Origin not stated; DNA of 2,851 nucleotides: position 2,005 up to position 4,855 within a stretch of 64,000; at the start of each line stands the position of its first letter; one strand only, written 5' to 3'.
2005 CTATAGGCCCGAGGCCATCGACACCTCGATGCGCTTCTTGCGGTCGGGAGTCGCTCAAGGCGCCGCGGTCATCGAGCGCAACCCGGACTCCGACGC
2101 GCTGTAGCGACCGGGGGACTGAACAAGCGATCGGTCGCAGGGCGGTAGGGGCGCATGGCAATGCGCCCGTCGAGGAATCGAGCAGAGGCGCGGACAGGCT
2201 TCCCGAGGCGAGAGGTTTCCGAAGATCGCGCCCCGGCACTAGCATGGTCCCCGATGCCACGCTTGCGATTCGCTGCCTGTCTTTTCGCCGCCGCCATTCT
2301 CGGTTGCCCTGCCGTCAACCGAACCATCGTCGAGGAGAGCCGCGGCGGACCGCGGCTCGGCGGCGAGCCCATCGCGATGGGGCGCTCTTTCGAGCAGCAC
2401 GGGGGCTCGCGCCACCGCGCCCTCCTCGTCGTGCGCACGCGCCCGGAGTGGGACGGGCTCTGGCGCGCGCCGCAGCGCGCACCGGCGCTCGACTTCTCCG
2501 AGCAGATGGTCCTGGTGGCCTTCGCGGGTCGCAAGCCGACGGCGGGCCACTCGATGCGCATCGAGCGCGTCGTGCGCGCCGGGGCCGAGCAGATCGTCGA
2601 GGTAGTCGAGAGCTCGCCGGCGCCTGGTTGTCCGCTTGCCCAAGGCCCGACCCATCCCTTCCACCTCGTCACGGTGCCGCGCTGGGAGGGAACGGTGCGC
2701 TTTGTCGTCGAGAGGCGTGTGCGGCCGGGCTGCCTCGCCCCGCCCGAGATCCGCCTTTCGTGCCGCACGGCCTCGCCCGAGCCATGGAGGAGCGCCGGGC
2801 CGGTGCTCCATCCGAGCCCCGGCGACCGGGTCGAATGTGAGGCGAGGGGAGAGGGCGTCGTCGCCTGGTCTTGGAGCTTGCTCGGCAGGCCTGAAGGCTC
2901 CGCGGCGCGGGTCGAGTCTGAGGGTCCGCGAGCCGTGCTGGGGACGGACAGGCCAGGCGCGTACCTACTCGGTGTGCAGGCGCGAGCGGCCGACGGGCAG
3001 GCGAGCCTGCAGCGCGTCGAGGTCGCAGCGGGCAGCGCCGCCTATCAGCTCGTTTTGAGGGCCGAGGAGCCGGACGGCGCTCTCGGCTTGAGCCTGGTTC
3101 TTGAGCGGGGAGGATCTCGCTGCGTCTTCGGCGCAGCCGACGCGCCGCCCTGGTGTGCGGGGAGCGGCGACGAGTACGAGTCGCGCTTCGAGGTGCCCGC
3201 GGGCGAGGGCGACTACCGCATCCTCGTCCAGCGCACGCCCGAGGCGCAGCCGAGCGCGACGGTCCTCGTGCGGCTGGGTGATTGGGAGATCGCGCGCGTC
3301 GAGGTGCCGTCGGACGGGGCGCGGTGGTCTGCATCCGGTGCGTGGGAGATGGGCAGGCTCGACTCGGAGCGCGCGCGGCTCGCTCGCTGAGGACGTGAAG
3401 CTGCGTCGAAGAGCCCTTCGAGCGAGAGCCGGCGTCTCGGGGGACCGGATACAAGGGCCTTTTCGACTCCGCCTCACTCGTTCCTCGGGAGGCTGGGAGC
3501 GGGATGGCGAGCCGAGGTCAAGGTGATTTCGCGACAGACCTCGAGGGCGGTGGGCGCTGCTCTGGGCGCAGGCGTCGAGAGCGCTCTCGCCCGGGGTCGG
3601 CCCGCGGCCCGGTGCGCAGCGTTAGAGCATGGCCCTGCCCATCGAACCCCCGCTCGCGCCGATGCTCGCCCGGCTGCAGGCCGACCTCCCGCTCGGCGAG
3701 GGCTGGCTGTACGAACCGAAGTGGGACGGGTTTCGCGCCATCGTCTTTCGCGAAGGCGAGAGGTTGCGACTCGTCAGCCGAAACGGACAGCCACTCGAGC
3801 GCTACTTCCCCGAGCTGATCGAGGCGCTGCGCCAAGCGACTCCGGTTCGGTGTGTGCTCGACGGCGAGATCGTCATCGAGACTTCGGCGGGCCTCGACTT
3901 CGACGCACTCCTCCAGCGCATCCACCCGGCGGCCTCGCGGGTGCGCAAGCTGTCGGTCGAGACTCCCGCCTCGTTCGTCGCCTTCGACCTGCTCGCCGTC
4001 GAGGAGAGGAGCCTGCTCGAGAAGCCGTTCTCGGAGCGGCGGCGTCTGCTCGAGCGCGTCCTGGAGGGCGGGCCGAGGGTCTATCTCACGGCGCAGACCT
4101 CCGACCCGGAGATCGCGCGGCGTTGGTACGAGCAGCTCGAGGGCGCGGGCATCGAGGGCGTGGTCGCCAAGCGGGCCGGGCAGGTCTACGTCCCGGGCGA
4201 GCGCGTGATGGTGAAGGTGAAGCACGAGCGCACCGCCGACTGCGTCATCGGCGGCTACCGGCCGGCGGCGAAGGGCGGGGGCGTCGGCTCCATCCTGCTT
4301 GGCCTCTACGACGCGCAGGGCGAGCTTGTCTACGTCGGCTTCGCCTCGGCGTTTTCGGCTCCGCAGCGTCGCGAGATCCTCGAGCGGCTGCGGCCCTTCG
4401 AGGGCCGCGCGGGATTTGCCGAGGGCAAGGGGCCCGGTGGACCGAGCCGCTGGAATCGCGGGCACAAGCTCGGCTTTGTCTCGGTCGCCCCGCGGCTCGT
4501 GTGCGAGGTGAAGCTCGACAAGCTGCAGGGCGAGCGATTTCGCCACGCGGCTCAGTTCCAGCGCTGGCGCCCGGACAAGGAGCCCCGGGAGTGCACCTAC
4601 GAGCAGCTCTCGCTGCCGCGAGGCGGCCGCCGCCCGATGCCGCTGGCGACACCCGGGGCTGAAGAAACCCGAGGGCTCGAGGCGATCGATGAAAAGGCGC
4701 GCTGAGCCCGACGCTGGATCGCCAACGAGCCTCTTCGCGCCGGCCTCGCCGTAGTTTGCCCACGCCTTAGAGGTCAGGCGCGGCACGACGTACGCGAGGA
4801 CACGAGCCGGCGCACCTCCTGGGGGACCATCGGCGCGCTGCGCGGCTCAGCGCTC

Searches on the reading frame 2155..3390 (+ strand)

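Call 16: search_protein_families(library=pfam, proteins=[window:2155-3390:+])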
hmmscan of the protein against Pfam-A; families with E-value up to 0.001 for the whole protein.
window:2155-3390:+ (411 aa): 1 family
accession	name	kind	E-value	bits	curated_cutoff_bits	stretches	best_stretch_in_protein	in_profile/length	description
PF14343.11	PrcB_C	-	1.6e-09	38.3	24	1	118-175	1-56/56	PrcB C-terminal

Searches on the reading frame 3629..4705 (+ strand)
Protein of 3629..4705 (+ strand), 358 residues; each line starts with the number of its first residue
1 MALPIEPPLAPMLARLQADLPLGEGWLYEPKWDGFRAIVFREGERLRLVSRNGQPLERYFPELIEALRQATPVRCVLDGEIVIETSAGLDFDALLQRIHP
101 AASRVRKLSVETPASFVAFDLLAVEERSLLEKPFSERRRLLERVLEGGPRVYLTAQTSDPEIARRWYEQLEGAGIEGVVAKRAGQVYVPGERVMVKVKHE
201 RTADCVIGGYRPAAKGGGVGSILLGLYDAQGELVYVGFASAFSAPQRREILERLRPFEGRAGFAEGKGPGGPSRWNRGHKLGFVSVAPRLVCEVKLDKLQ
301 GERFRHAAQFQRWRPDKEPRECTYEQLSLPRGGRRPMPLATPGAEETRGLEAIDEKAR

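Call 16: search_protein_families(library=pfam, proteins=[window:3629-4705:+])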
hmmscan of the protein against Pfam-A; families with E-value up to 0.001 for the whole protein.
window:3629-4705:+ (358 aa): 2 families
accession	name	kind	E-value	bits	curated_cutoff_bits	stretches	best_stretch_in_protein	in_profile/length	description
PF01068.26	DNA_ligase_A_M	-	1.3e-39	136.5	26.2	1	23-198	19-204/204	ATP dependent DNA ligase domain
PF04679.21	DNA_ligase_A_C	-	3e-14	53.6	27.5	1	216-317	2-94/94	ATP dependent DNA ligase C terminal region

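Call 43: find_encoding_contigs(protein=window:3629-4705:+, flank=3000, max_places=10)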
Protein window:3629-4705:+ (358 aa): 9 contigs read that carry it; 6 places shown.
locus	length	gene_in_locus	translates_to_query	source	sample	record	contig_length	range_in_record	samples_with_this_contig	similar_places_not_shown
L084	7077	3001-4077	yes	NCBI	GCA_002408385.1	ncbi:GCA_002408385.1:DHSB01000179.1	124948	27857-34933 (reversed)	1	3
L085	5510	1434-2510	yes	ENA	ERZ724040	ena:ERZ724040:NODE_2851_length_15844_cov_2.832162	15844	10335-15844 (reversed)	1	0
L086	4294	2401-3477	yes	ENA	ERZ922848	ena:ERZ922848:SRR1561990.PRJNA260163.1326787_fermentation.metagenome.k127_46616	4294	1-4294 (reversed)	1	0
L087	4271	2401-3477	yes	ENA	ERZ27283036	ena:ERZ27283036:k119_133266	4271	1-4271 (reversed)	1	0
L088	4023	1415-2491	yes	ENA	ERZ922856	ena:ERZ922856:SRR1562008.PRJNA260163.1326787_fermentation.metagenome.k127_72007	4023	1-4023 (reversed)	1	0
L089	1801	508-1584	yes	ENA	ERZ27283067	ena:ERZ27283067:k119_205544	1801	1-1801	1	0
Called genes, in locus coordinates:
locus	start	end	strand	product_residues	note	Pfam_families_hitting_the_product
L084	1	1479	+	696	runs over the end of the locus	-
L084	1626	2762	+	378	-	PF14343:PrcB_C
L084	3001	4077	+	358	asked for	PF01068:DNA_ligase_A_M, PF04679:DNA_ligase_A_C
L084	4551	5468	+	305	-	-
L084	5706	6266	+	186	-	PF00691:OmpA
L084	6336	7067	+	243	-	-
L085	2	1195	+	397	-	?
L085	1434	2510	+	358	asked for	PF01068:DNA_ligase_A_M, PF04679:DNA_ligase_A_C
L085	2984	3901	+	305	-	-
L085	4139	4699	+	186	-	PF00691:OmpA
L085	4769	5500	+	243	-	-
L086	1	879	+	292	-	?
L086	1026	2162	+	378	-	PF14343:PrcB_C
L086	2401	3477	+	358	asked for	PF01068:DNA_ligase_A_M, PF04679:DNA_ligase_A_C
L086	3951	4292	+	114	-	?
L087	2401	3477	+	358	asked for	PF01068:DNA_ligase_A_M, PF04679:DNA_ligase_A_C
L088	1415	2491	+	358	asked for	PF01068:DNA_ligase_A_M, PF04679:DNA_ligase_A_C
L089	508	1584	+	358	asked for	PF01068:DNA_ligase_A_M, PF04679:DNA_ligase_A_C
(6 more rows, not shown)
